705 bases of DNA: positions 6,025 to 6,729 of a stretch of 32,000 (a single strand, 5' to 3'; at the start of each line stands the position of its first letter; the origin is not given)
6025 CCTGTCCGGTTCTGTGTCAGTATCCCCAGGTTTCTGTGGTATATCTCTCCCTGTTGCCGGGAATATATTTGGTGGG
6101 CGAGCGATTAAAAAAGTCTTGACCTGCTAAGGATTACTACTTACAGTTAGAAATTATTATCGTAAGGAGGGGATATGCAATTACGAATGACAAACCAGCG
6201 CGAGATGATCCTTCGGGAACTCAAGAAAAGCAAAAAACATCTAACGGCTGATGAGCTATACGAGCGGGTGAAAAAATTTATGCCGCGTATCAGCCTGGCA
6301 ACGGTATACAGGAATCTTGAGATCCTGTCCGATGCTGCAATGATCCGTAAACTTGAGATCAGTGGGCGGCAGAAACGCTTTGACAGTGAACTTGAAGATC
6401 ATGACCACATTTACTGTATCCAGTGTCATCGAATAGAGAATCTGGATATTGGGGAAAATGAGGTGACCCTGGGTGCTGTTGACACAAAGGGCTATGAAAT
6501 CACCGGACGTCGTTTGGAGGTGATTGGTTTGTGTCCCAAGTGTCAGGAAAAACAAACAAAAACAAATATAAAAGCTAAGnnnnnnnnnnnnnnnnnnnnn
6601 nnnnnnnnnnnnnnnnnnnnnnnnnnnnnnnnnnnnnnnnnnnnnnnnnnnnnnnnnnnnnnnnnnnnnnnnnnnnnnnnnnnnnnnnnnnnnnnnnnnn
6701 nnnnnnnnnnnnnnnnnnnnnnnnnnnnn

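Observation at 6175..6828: Fur/PerR-like regulator fused in-frame to a Cys-rich winged-helix domain that retains its own SD and ATG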

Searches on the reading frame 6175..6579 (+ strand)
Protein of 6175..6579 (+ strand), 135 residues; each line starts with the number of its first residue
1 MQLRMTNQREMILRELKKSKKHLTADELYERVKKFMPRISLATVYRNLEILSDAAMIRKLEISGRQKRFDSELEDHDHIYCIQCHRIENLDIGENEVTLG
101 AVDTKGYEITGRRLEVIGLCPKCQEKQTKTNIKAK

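Call 3: search_protein_families(library=pfam, proteins=[window:6175-6555:+], max_evalue=1)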
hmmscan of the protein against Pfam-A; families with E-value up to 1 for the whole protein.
window:6175-6555:+ (127 aa): 6 families
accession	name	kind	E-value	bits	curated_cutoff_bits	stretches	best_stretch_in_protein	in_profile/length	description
PF01475.25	FUR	-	5.1e-28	98.1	23.1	1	2-115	3-119/121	Ferric uptake regulator family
PF12840.13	HTH_20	-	1e-05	25.9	27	1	11-58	8-49/51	Helix-turn-helix domain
PF08279.18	HTH_11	-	0.0012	19.2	25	1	10-55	3-43/55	HTH domain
PF13565.12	HTH_32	-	0.037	15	33.7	1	6-47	30-72/73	Homeodomain-like domain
PF14090.12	HTH_39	-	0.04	14.2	21.3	0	38-64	15-41/70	Winged helix-turn-helix domain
PF08461.16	HTH_12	-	0.15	12.5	21.4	1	10-65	1-56/66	Ribonuclease R winged-helix domain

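Call 43: search_solved_structures(query=window:6175-6579:+, max_evalue=0.00001, show_alignments=3)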
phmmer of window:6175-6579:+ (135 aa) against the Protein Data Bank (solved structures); distinct sequences matched with E-value up to 0.00001: 23.
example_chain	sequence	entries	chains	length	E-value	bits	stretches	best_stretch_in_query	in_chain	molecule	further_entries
2fe3_A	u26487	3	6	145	4e-21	78.4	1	3-127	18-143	Peroxide operon regulator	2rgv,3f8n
6d57_A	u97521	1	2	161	3.3e-17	65.8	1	3-131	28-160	Ferric uptake regulation protein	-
4ets_A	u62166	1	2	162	3.3e-17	65.7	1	3-131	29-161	Ferric uptake regulation protein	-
9ire_A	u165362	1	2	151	6.9e-17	64.7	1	4-129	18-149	Ferric uptake regulation protein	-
4i7h_A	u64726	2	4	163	2e-16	63.2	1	3-127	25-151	peroxide stress sensing regulator | Peroxide stress regulator PerR, FUR family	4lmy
6dk4_A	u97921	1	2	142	1e-14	57.7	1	2-94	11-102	Ferric uptake regulation protein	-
4ray_A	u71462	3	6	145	3.6e-13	52.7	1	3-119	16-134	DNA-binding transcriptional dual regulator of siderophore biosynthesis and transport(Fur f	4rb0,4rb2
5nbc_A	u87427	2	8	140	4e-13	52.6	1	4-126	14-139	Ferric uptake regulation protein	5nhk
4raz_A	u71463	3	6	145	7.9e-13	51.6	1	3-119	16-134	DNA-binding transcriptional dual regulator of siderophore biosynthesis and transport(Fur f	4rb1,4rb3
5fd5_A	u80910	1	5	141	1.2e-12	51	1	3-121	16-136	Ferric uptake regulation protein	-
5fd6_A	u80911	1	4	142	1.2e-12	51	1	3-121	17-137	Ferric uptake regulation protein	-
8j6w_A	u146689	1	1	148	1.4e-10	44.3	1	3-122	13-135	Ferric uptake regulation protein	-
2xig_A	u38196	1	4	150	2.5e-10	43.6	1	3-127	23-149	FERRIC UPTAKE REGULATION PROTEIN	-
3eyy_A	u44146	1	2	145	6.3e-10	42.3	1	4-130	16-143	Putative iron uptake regulatory protein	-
2w57_A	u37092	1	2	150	8.3e-10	41.9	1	3-120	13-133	FERRIC UPTAKE REGULATION PROTEIN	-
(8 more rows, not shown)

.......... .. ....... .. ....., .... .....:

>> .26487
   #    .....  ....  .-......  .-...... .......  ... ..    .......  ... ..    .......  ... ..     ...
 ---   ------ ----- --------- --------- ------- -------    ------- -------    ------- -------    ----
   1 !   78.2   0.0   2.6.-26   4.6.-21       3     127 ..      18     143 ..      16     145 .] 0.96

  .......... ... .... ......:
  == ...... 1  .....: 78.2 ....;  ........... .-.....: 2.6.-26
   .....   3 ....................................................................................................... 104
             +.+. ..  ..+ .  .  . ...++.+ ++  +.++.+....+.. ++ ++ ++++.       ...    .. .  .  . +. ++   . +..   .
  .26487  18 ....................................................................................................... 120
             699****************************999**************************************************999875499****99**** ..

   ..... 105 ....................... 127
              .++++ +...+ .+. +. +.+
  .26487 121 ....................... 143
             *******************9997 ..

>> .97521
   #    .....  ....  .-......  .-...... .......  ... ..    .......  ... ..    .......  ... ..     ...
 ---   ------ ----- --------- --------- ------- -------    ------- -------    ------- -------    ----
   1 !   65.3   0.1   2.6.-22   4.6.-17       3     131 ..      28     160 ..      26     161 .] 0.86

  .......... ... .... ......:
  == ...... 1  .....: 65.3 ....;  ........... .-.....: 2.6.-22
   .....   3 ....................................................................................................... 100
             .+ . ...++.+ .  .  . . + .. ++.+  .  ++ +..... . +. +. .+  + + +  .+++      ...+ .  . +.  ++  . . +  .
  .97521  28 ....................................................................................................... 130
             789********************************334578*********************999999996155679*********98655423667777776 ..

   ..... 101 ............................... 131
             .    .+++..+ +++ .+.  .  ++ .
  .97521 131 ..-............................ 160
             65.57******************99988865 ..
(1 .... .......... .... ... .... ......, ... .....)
